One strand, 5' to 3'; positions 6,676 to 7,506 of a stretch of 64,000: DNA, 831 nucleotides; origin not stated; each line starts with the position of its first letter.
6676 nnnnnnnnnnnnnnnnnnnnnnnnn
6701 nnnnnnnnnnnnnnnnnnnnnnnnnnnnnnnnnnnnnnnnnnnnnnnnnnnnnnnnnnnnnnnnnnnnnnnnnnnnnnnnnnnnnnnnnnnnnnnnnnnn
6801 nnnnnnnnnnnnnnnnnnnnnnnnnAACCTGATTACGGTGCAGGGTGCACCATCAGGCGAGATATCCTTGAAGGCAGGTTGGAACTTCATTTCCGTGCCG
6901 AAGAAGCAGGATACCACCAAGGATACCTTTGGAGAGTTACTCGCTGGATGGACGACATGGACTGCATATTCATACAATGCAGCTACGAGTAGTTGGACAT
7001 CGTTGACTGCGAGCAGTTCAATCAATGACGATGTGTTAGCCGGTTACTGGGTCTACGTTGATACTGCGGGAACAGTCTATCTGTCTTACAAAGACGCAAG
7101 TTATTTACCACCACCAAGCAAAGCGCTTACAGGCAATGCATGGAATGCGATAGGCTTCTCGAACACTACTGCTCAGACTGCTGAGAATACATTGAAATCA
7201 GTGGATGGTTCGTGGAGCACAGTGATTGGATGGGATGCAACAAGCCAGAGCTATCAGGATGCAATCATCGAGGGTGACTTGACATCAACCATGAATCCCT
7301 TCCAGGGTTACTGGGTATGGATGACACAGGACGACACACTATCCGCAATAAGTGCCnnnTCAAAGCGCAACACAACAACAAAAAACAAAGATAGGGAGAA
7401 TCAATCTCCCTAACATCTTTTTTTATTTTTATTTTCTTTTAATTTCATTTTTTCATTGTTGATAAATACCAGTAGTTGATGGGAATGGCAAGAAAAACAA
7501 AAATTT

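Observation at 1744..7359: Giant glycoprotein with at least six internal repeats carrying DxDxDG calcium-loop-like motifs that coincide with N-glycosylation sequons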

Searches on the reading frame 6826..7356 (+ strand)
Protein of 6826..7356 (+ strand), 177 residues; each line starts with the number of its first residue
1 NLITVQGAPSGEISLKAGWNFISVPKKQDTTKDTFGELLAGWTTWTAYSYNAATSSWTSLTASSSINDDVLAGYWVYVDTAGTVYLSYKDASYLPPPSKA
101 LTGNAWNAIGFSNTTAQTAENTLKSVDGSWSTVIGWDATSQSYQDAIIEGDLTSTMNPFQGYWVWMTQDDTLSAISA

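Call 50: predict_structure(alignment_id=A5)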
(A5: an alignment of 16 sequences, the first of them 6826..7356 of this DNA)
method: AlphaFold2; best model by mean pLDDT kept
length: 177 residues; sequences in the alignment: 16
mean_pLDDT: 60.6   pTM: 0.48
mean pLDDT of the five models: 60.6, 58.8, 54.9, 53.8, 52.0
residues with pLDDT >= 90: 0; 70-90: 43; 50-70: 102; < 50: 32
segments of 3 or more residues with pLDDT < 50: 1-10, 28-32, 69-71, 89-97, 174-177
pLDDT, mean of each block of 10 residues (from residue 1): 31 63 55 57 63 64 62 64 59 47 59 69 75 67 56 71 73 51
secondary structure, 60 per line:
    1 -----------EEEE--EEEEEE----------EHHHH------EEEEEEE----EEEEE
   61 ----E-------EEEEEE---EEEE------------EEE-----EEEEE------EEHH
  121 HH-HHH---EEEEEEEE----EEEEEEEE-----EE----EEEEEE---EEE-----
elements in order: E12-15 E18-23 H35-38 E45-51 E56-60 E73-78 E82-85 E98-100 E106-110 H119-122 E130-137 E142-149 E161-166 E170-172

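Call 64: find_homologous_proteins(query=A5, max_evalue=0.001)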
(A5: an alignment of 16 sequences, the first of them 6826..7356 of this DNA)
Query A5 (16 sequences) (177 aa, profile of the alignment): 58 proteins with E <= 0.001 among 1489 candidates.
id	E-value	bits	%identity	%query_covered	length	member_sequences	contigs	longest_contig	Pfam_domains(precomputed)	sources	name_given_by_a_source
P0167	2.4e-45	173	25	72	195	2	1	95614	-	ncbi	-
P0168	8.9e-39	151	-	-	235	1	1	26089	PF05048.20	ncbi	ncbi:NosD domain-containing protein, partial [Halobacteriota archaeon]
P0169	2.4e-33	134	54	94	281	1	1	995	-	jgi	jgi:hypothetical protein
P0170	8.2e-32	129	47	10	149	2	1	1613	-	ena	-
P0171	3.0e-27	114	53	93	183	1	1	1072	-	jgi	jgi:hypothetical protein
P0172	3.8e-26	110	37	93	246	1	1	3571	-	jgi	jgi:hypothetical protein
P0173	4.9e-25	106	26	99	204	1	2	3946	-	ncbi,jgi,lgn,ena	-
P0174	1.5e-24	105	28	91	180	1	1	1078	-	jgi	-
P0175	1.6e-24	105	-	-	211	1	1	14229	-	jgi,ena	-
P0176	2.7e-24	104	34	93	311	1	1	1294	PF14478.13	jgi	jgi:hypothetical protein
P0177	1.6e-23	102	59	60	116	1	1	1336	-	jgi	jgi:hypothetical protein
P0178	1.8e-23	101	27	60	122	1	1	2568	-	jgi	jgi:hypothetical protein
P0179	6.1e-23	100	44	9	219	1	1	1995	-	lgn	-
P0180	1.2e-22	99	26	62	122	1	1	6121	-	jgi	jgi:hypothetical protein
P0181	7.9e-22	96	26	24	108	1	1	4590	-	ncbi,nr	ncbi:MAG: hypothetical protein PHI16_04840, partial [Methanocellales archaeon]|nr:hypothetical prote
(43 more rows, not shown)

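Call 69: fold_search(model_id=the predicted structure, library=pdb)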
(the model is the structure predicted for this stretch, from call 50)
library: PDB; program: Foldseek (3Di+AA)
matches with E <= 10: 197; with E <= 0.001: 0
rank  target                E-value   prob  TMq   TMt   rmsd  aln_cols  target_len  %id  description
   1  9ug5_B                1.7e-01  0.06  0.16  0.08  16.0       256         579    8  Crystal structure of HA3 from Clostridium botulinum type B with alpha2,3-sialyllactose (released 2025-11-05)
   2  2w0c_L                1.9e-01  0.15  0.24  0.15  18.4       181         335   12  X-ray structure of the entire lipid-containing bacteriophage PM2 (released 2008-09-23)
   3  7rg7                  3.1e-01  0.04  0.14  0.11  17.7       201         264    9  Crystal structure of nanoclamp8:VHH in complex with MTX (released 2021-12-22)
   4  1pgs                  3.1e-01  0.04  0.15  0.09  20.4       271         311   10  THE THREE-DIMENSIONAL STRUCTURE OF PNGASE F, A GLYCOSYLASPARAGINASE FROM FLAVOBACTERIUM MENINGOSEPTICUM (released 1995-01-26)
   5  9qc8_D                3.2e-01  0.08  0.21  0.09  14.4       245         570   10  BoNT-NTNH-HA70 complex from Clostridium botulinum Serotype B1 (released 2025-09-10)
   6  3zn6_A                3.6e-01  0.06  0.16  0.14  15.6       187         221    9  VP16-VP17 complex, a complex of the two major capsid proteins of bacteriophage P23-77 (released 2013-05-15)
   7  7e5y_L                5.4e-01  0.04  0.16  0.14  18.0       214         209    9  Molecular basis for neutralizing antibody 2B11 targeting SARS-CoV-2 RBD (released 2021-06-23)
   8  3zmn_B                5.7e-01  0.06  0.19  0.16  15.8       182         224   10  VP17, a capsid protein of bacteriophage P23-77 (released 2013-05-15)
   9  4lo4_B                5.7e-01  0.04  0.17  0.09  16.6       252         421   10  Apo HA-70 (released 2013-10-30)
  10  4zso_E                5.7e-01  0.03  0.12  0.11  17.9       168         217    8  Crystal structure of a complex between B7-H6, a tumor cell ligand for natural cytotoxicity receptor NKp30, and an inhi (released 2016-05-18)
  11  3pms                  5.7e-01  0.03  0.16  0.10  20.6       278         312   12  Recombinant peptide: N-glycanase F (PNGase F) (released 2011-01-26)
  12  9ug6_A                6.7e-01  0.04  0.17  0.08  15.5       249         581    9  Crystal structure of HA3 from Clostridium botulinum type B with alpha2,6-sialyllactose (released 2025-11-05)
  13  3zmn_A                6.7e-01  0.03  0.15  0.13  15.3       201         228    8  VP17, a capsid protein of bacteriophage P23-77 (released 2013-05-15)
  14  1png                  7.5e-01  0.04  0.20  0.13  20.1       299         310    7  CRYSTAL STRUCTURE OF PEPTIDE-N(4)-(N-ACETYL-BETA-D-GLUCOSAMINYL) ASPARAGINE AMIDASE AT 2.2 ANGSTROMS RESOLUTION (released 1994-11-30)
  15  4wgk_A                7.9e-01  0.06  0.16  0.05  15.2       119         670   13  Crystal structure of human neutral ceramidase with Zn-bound phosphate (released 2015-07-08)
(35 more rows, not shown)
